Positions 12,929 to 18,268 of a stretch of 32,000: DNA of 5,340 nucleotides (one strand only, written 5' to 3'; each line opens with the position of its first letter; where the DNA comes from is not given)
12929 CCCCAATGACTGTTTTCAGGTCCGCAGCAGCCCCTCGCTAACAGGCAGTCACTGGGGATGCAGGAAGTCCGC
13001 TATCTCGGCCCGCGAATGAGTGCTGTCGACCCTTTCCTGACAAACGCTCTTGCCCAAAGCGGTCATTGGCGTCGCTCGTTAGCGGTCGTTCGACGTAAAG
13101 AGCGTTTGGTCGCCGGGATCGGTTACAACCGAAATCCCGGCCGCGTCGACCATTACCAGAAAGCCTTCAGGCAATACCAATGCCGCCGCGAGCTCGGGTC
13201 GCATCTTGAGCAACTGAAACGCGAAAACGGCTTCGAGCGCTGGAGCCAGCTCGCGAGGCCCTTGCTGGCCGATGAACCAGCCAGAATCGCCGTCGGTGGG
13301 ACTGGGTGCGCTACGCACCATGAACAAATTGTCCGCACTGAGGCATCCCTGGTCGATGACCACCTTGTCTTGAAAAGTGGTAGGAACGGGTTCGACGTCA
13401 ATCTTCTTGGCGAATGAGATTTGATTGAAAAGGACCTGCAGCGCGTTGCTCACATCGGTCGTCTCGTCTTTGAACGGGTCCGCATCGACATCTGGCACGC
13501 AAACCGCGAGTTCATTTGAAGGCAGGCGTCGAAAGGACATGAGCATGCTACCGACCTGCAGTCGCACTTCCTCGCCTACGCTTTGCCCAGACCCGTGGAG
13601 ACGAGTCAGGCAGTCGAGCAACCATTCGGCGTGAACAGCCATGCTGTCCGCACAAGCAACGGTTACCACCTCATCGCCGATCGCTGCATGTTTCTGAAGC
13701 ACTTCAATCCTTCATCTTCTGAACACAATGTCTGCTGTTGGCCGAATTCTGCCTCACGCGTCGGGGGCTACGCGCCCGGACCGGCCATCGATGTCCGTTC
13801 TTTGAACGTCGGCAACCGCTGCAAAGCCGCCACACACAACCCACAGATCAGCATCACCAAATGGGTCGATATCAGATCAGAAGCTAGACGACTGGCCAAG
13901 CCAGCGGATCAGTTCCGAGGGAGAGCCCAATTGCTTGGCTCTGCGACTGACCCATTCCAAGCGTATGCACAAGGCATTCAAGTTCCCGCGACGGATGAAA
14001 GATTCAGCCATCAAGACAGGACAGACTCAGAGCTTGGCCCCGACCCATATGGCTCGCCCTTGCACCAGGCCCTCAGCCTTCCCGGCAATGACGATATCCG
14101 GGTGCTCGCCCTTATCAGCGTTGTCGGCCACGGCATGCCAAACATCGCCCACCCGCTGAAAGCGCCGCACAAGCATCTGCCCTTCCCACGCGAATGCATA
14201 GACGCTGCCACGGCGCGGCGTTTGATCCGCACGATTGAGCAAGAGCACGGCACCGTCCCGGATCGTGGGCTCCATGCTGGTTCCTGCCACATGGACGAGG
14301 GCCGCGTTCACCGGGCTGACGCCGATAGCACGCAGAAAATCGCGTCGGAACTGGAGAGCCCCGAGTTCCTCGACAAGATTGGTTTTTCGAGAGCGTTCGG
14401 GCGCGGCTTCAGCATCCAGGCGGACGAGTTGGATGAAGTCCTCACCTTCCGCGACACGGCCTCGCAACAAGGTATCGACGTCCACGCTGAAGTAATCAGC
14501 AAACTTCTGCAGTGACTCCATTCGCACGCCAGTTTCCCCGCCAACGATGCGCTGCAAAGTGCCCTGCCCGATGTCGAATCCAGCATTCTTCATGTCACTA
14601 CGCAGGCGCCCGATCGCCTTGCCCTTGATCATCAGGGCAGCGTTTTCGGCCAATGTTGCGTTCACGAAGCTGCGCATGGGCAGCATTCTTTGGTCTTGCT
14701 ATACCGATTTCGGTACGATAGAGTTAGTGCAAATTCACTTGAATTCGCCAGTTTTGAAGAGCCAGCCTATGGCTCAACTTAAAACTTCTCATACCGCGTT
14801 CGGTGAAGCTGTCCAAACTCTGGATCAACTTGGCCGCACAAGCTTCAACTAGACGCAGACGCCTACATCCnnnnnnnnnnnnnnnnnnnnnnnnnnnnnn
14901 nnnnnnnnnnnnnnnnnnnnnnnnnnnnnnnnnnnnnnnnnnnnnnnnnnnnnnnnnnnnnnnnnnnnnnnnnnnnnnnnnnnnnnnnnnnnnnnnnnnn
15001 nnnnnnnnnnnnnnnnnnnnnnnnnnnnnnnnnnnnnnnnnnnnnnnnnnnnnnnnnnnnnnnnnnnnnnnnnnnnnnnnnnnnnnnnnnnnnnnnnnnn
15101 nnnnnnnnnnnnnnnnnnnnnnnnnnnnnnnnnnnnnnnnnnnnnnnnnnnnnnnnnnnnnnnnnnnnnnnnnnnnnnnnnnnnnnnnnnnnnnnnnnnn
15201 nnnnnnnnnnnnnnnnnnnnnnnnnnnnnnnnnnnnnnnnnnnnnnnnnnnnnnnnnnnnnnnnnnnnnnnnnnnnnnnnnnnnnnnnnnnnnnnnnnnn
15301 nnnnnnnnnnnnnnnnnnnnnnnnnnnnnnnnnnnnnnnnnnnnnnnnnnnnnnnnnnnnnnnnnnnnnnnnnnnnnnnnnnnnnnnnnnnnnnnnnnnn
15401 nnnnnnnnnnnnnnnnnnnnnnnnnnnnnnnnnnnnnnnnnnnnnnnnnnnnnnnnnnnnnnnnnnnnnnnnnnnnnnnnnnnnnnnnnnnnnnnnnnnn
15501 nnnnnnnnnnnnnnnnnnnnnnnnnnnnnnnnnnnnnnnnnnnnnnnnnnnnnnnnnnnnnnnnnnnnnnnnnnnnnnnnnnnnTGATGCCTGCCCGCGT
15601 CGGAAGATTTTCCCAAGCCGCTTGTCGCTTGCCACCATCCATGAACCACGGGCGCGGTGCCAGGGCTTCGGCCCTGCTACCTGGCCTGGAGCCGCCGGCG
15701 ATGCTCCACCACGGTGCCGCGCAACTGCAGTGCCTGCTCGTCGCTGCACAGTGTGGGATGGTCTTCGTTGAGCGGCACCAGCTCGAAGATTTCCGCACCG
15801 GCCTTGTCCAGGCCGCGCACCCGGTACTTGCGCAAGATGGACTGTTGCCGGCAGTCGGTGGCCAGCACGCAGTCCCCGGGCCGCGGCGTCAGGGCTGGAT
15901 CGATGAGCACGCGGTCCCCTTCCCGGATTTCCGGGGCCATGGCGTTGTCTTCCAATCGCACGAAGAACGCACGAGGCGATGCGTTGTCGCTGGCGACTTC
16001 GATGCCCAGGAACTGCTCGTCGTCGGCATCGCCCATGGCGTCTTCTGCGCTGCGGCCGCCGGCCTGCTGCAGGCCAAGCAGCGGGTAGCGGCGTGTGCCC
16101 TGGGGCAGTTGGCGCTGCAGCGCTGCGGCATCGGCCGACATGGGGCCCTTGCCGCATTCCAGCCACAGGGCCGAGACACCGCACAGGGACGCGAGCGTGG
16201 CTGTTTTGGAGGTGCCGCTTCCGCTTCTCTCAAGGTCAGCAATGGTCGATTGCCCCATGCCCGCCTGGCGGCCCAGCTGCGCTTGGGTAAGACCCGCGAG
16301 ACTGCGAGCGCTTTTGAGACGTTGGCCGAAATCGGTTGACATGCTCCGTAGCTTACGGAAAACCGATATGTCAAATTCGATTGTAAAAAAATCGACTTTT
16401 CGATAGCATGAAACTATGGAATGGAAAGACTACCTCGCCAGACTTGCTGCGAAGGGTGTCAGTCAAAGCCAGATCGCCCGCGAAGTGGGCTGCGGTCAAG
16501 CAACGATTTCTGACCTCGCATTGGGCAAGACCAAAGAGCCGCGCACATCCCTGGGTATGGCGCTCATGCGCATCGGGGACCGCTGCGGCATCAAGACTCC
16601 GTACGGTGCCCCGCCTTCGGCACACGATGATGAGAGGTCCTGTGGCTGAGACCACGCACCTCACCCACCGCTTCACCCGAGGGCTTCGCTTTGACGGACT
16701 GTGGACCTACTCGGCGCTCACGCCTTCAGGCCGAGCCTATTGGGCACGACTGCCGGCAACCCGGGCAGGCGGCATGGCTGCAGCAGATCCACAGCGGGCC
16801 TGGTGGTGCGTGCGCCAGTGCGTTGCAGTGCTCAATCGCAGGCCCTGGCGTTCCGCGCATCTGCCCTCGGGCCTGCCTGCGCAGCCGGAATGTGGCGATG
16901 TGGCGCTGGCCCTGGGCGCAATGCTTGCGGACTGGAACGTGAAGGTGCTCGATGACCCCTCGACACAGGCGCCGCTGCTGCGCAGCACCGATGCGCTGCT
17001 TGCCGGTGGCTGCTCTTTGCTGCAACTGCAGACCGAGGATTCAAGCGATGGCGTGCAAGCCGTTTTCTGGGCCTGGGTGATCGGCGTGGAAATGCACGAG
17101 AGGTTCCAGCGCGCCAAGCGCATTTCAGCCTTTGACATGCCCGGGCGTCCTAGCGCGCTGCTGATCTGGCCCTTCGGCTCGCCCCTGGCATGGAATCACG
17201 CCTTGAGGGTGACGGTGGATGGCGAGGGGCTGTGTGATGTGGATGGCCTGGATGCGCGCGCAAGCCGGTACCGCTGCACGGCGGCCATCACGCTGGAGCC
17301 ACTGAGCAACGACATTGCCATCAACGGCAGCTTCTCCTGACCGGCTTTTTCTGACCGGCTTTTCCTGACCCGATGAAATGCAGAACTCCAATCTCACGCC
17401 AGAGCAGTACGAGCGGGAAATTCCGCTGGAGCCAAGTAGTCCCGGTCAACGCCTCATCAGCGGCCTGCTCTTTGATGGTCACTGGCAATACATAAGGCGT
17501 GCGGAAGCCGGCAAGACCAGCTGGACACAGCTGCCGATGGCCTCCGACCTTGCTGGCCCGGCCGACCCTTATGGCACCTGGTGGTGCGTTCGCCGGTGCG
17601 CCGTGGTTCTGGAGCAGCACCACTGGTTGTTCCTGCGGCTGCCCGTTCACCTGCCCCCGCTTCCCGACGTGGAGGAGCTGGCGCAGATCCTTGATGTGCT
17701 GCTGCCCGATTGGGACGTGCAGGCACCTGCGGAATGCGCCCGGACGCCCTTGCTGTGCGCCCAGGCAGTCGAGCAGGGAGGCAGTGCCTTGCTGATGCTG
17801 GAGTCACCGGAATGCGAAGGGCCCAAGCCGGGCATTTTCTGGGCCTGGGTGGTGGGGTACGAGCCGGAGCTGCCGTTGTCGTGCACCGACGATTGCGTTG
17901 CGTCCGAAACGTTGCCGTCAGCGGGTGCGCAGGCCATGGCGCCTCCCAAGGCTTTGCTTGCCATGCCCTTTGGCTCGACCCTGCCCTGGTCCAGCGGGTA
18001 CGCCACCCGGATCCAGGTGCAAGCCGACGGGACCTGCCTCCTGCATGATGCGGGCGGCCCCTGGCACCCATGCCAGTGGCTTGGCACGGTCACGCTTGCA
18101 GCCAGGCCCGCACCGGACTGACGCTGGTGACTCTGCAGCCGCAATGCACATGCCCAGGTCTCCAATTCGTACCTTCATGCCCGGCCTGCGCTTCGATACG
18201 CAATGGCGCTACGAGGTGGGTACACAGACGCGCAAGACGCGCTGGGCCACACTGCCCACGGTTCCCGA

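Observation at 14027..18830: Four tandem paralogues of an unrecognised Trp/Cys-motif protein family behind two CI/Cro-type switches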

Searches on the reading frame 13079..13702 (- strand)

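Call 4: search_protein_families(library=pfam, proteins=[window:13079-13702:-], max_evalue=0.1)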
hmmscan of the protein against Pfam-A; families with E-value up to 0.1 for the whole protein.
window:13079-13702:- (207 aa): 1 family
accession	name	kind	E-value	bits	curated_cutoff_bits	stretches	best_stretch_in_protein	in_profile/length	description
PF24719.1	Imm33-like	-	6.6e-16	58.5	27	1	94-193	2-100/103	Imm33-like domain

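Call 5: search_protein_families(library=ncbifam, proteins=[window:13079-13702:-], max_evalue=0.1)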
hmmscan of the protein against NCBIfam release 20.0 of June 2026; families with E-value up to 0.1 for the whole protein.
window:13079-13702:- (207 aa): 0 families

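Call 6: search_protein_families(library=padloc, proteins=[window:13079-13702:-], max_evalue=0.1)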
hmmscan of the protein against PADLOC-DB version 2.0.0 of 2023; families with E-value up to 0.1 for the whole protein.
window:13079-13702:- (207 aa): 0 families

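Call 7: search_protein_families(library=phrogs, proteins=[window:13079-13702:-], max_evalue=0.1)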
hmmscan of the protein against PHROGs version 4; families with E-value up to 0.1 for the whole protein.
window:13079-13702:- (207 aa): 0 families

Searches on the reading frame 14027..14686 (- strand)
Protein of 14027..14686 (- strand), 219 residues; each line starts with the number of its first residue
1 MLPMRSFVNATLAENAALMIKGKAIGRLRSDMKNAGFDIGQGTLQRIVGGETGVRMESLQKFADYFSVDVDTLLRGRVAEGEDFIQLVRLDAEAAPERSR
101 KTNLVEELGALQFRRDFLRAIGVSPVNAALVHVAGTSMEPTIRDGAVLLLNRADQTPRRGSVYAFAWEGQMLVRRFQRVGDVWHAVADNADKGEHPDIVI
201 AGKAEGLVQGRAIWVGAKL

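Call 4: search_protein_families(library=pfam, proteins=[window:14027-14686:-], max_evalue=0.1)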
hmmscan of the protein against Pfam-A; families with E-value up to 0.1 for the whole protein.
window:14027-14686:- (219 aa): 3 families
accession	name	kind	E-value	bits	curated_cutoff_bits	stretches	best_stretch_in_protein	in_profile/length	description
PF00717.28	Peptidase_S24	-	6.5e-14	52.1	23.3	1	110-211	21-114/116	Peptidase S24-like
PF13443.12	HTH_26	-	0.0017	19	22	1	38-74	21-58/63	Cro/C1-type HTH DNA-binding domain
PF10502.14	Peptidase_S26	-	0.0094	16.4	22.9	1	128-169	23-67/168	Signal peptidase, peptidase S26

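Call 5: search_protein_families(library=ncbifam, proteins=[window:14027-14686:-], max_evalue=0.1)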
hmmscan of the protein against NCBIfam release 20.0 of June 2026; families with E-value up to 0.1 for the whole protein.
window:14027-14686:- (219 aa): 5 families
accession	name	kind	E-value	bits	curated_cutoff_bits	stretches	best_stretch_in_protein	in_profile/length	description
TIGR02228.1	sigpep_I_arch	equivalog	0.00094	19.1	51.85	1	127-171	30-75/158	signal peptidase I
TIGR02227.1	sigpep_I_bact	equivalog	0.001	19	47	1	122-168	14-63/162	signal peptidase I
NF007621.2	PRK10276.1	subfamily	0.0017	18.4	110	1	130-205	31-103/115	translesion error-prone DNA polymerase V autoproteolytic subunit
NF048000.1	ECH1013_TF_S24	equivalog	0.03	14.2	300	1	129-189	114-178/204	ECH_1013 family putative transcriptional regulator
TIGR00498.1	lexA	equivalog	0.046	13.3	110.95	0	129-191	116-178/203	transcriptional repressor LexA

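Call 6: search_protein_families(library=padloc, proteins=[window:14027-14686:-], max_evalue=0.1)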
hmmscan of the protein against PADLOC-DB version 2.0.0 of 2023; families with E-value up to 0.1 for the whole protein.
window:14027-14686:- (219 aa): 1 family
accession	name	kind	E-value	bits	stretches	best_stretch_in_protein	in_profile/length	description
PDLC04775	PDC-M69A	-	0.0039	15.7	1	38-78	31-71/113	-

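Call 7: search_protein_families(library=phrogs, proteins=[window:14027-14686:-], max_evalue=0.1)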
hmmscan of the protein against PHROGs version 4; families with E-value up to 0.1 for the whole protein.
window:14027-14686:- (219 aa): 5 families
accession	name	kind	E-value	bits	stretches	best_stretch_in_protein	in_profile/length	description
phrog_4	-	transcription regulation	2.9e-24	86.8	1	19-216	128-336/400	transcriptional repressor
phrog_6201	-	transcription regulation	1.2e-13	52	1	115-215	15-114/121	CI-like repressor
phrog_811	-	DNA, RNA and nucleotide metabolism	1e-05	26.1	1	130-192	50-111/140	UmuD-like protein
phrog_8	-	transcription regulation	6.2e-05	23.6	1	39-93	101-150/346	transcriptional regulator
phrog_2967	-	transcription regulation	0.039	14.5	1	38-80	34-76/225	transcriptional regulator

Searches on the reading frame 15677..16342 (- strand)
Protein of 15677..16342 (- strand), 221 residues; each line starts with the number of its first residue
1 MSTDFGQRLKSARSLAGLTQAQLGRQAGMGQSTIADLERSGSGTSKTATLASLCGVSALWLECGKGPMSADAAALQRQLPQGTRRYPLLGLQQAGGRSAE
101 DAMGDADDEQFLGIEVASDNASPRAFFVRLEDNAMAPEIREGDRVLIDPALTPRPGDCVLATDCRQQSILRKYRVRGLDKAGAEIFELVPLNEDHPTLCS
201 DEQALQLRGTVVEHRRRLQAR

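Call 4: search_protein_families(library=pfam, proteins=[window:15677-16342:-], max_evalue=0.1)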
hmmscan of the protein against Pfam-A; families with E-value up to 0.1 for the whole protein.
window:15677-16342:- (221 aa): 4 families
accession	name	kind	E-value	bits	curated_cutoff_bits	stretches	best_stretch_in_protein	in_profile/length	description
PF00717.28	Peptidase_S24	-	7.9e-11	42.1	23.3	1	105-212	17-116/116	Peptidase S24-like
PF13560.12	HTH_31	-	3.2e-09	37.4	27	1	4-54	1-51/64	Helix-turn-helix domain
PF01381.28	HTH_3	-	9.7e-06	26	23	1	9-42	1-34/55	Helix-turn-helix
PF12844.13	HTH_19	-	5.6e-05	23.4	30.2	1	6-61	1-58/64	Helix-turn-helix domain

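Call 5: search_protein_families(library=ncbifam, proteins=[window:15677-16342:-], max_evalue=0.1)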
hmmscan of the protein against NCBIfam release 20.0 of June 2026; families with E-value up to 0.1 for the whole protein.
window:15677-16342:- (221 aa): 7 families
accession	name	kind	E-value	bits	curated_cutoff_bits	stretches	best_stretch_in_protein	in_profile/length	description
TIGR03070.1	couple_hipB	subfamily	5.4e-09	35.9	71.65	1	3-39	1-37/58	type II toxin-antitoxin system Y4mF family antitoxin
NF007621.2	PRK10276.1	subfamily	0.00028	20.9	110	1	124-212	28-111/115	translesion error-prone DNA polymerase V autoproteolytic subunit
NF007257.0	PRK09706.1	subfamily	0.004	17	101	1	4-66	5-69/135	transcriptional repressor DicA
NF007271.0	PRK09726.1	equivalog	0.0043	17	79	1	7-48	15-56/88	type II toxin-antitoxin system antitoxin HipB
NF006015.0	PRK08154.1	subfamily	0.0052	16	204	1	3-46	29-71/314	anaerobic benzoate catabolism transcriptional regulator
NF041951.1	phage_RstR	subfamily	0.029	14.6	80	1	4-41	2-39/108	RstR family transcriptional repressor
TIGR00270.2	TIGR00270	equivalog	0.029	14.2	110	1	3-39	74-110/159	multiprotein bridging factor aMBF1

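Call 6: search_protein_families(library=padloc, proteins=[window:15677-16342:-], max_evalue=0.1)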
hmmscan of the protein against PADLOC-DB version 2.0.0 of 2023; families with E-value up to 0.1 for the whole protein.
window:15677-16342:- (221 aa): 10 families
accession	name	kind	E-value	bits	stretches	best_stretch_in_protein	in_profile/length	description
PDLC04142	capH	-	1.1e-06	27.6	1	1-51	3-52/103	capH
PDLC03953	RmrA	-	4e-06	24.3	1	2-44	3-45/373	-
PDLC03951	RmrA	-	0.00011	19.4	1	6-56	10-59/400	-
PDLC03949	RmrA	-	0.00023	18.1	1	7-55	5-52/363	-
PDLC02926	HTH_VI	-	0.00038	18.6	1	5-54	2-50/92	-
PDLC03669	Control_protein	-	0.0011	17.2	1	10-41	15-46/96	control protein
PDLC03955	RmrA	-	0.0022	15.3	1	7-58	23-73/371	-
PDLC03664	Control_protein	-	0.0045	15.4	1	4-42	13-51/74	control protein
PDLC03954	RmrA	-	0.021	11.7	1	6-77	12-85/380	-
PDLC03667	Control_protein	-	0.032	12.6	0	8-32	5-29/101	control protein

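Call 7: search_protein_families(library=phrogs, proteins=[window:15677-16342:-], max_evalue=0.1)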
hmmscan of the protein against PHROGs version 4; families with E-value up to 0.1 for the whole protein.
window:15677-16342:- (221 aa): 18 families
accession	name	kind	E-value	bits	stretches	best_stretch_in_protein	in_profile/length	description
phrog_4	-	transcription regulation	1.6e-31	110.7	1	3-217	135-338/400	transcriptional repressor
phrog_8558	-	unknown function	1.4e-13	52.1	1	120-218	15-111/114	-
phrog_2328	-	transcription regulation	6e-09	36.8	1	3-70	14-83/128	transcriptional repressor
phrog_8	-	transcription regulation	6.4e-08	33.4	1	3-72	160-226/346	transcriptional regulator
phrog_5823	-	transcription regulation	9.4e-08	32.6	1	1-53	3-55/404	transcriptional regulator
phrog_811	-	DNA, RNA and nucleotide metabolism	1.1e-06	29.3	1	122-218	45-135/140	UmuD-like protein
phrog_1373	-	transcription regulation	0.00032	21.7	1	6-53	65-111/166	transcriptional regulator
phrog_6831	-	transcription regulation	0.00079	20.4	1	16-39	17-40/68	transcriptional regulator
phrog_3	-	transcription regulation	0.00086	20.2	1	3-57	87-141/430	transcriptional repressor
phrog_11553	-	unknown function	0.002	18.5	1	6-42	37-73/278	-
phrog_2439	-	transcription regulation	0.0041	17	1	6-54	9-59/367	transcriptional regulator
phrog_7241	-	transcription regulation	0.0042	18.1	1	8-51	65-107/122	transcriptional regulator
phrog_4836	-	transcription regulation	0.015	15.9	1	2-75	73-149/194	CII-like regulator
phrog_2339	-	DNA, RNA and nucleotide metabolism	0.019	15.9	1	8-54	29-75/98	HTH DNA binding protein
phrog_24325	-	transcription regulation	0.023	16.1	1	4-54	52-102/133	transcriptional regulator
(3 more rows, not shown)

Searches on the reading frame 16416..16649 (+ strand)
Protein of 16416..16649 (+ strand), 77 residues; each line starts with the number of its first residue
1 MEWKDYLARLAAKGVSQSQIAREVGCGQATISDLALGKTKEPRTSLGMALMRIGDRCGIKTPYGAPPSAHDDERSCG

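Call 4: search_protein_families(library=pfam, proteins=[window:16416-16649:+], max_evalue=0.1)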
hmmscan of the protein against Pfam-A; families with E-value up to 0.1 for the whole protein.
window:16416-16649:+ (77 aa): 11 families
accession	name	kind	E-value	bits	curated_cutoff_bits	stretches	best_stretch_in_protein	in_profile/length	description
PF01381.28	HTH_3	-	6.8e-05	23.3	23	1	8-41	4-35/55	Helix-turn-helix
PF13560.12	HTH_31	-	0.00024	21.8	27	1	12-45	12-45/64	Helix-turn-helix domain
PF13384.12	HTH_23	-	0.00042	20.5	24.6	1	8-33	11-36/50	Homeodomain-like domain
PF13936.12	HTH_38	-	0.0019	18.3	27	1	7-32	13-38/44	Helix-turn-helix domain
PF02796.21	HTH_7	-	0.0022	18.6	23.8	1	5-31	12-38/45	Helix-turn-helix domain of resolvase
PF13518.12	HTH_28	-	0.0029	18.1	25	1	9-33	7-31/52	Helix-turn-helix domain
PF13443.12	HTH_26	-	0.017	15.8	22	1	10-45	6-41/63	Cro/C1-type HTH DNA-binding domain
PF13542.12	HTH_Tnp_ISL3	-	0.017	15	27.4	1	3-32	16-44/51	Helix-turn-helix domain of transposase family ISL3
PF13551.12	HTH_29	-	0.046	14.2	28.1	1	9-33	6-31/64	Winged helix-turn helix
PF04218.19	CENP-B_N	-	0.07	13.2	21.2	1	13-35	21-43/53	CENP-B N-terminal DNA-binding domain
PF01371.25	Trp_repressor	-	0.095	13.2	27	0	10-32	45-67/88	Trp repressor protein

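Call 5: search_protein_families(library=ncbifam, proteins=[window:16416-16649:+], max_evalue=0.1)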
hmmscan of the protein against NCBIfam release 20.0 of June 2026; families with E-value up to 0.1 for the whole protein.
window:16416-16649:+ (77 aa): 7 families
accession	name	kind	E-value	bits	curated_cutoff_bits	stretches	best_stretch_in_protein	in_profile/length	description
TIGR03070.1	couple_hipB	subfamily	0.009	15.9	71.65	1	12-39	13-40/58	type II toxin-antitoxin system Y4mF family antitoxin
NF007271.0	PRK09726.1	equivalog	0.031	14.3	79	1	13-34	24-45/88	type II toxin-antitoxin system antitoxin HipB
TIGR04111.1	BcepMu_gp16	hypoth_equivalog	0.036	14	34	1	8-40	7-39/55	phage-associated protein, BcepMu gp16 family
NF033546.1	transpos_IS21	equivalog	0.036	13.6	160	1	10-42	4-38/294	IS21 family transposase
NF053597.1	EnfR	exception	0.042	14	260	0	8-34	12-38/142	transcriptional factor EnfR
NF033545.0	transpos_IS630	equivalog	0.042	13.3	100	1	8-33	6-31/299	IS630 family transposase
TIGR03879.1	near_KaiC_dom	domain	0.051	14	65.1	1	13-46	34-67/91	probable regulatory domain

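Call 6: search_protein_families(library=padloc, proteins=[window:16416-16649:+], max_evalue=0.1)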
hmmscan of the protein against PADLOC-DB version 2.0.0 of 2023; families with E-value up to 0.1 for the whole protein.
window:16416-16649:+ (77 aa): 0 families

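Call 7: search_protein_families(library=phrogs, proteins=[window:16416-16649:+], max_evalue=0.1)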
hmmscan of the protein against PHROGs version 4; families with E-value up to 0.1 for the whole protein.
window:16416-16649:+ (77 aa): 26 families (the best 25 are shown)
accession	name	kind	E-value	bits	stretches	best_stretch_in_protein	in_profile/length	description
phrog_6831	-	transcription regulation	4.3e-13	50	1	3-53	4-57/68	transcriptional regulator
phrog_6223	-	transcription regulation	4.8e-09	37.2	1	2-52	6-55/73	transcriptional repressor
phrog_8038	-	unknown function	7.4e-08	33.2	1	1-51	4-54/66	-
phrog_8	-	transcription regulation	8.6e-05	23.1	1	9-42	83-196/346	transcriptional regulator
phrog_3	-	transcription regulation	0.00027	21.8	1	3-54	89-137/430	transcriptional repressor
phrog_5536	-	unknown function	0.00062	20.6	1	5-36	12-43/172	-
phrog_664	-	DNA, RNA and nucleotide metabolism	0.00067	20.5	1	7-35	93-121/210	DNA binding protein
phrog_1468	-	transcription regulation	0.0015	19.1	1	9-38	15-44/67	transcriptional repressor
phrog_2328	-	transcription regulation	0.003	18.3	1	10-46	24-60/128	transcriptional repressor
phrog_2339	-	DNA, RNA and nucleotide metabolism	0.0044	18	1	10-40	34-64/98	HTH DNA binding protein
phrog_296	-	integration and excision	0.008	15.9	1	10-40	236-266/626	DNA transposition protein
phrog_1373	-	transcription regulation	0.0096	16.9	1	8-59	70-117/166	transcriptional regulator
phrog_7241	-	transcription regulation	0.013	16.5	1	8-45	68-104/122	transcriptional regulator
phrog_34939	-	unknown function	0.014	16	1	13-40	21-48/280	-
phrog_2119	-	unknown function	0.018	16.1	1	2-46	15-58/119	-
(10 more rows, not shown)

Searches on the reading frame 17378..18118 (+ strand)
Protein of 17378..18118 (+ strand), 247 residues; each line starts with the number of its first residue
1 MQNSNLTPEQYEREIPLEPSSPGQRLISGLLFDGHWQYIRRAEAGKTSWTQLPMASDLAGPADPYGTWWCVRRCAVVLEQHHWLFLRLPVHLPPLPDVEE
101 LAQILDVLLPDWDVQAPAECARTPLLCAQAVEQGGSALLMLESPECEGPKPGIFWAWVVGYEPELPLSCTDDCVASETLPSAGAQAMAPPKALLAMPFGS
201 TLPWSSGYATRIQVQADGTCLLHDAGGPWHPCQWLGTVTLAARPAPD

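Call 4: search_protein_families(library=pfam, proteins=[window:17378-18118:+], max_evalue=0.1)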
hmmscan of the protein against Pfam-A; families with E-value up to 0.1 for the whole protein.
window:17378-18118:+ (247 aa): 0 families

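Call 5: search_protein_families(library=ncbifam, proteins=[window:17378-18118:+], max_evalue=0.1)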
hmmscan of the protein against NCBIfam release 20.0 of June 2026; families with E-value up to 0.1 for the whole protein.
window:17378-18118:+ (247 aa): 0 families

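Call 6: search_protein_families(library=padloc, proteins=[window:17378-18118:+], max_evalue=0.1)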
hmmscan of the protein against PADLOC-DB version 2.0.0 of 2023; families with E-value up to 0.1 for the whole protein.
window:17378-18118:+ (247 aa): 0 families

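Call 7: search_protein_families(library=phrogs, proteins=[window:17378-18118:+], max_evalue=0.1)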
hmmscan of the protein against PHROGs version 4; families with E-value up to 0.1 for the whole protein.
window:17378-18118:+ (247 aa): 1 family
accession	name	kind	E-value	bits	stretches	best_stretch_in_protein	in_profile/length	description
phrog_5050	-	unknown function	0.0027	19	1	28-52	96-120/132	-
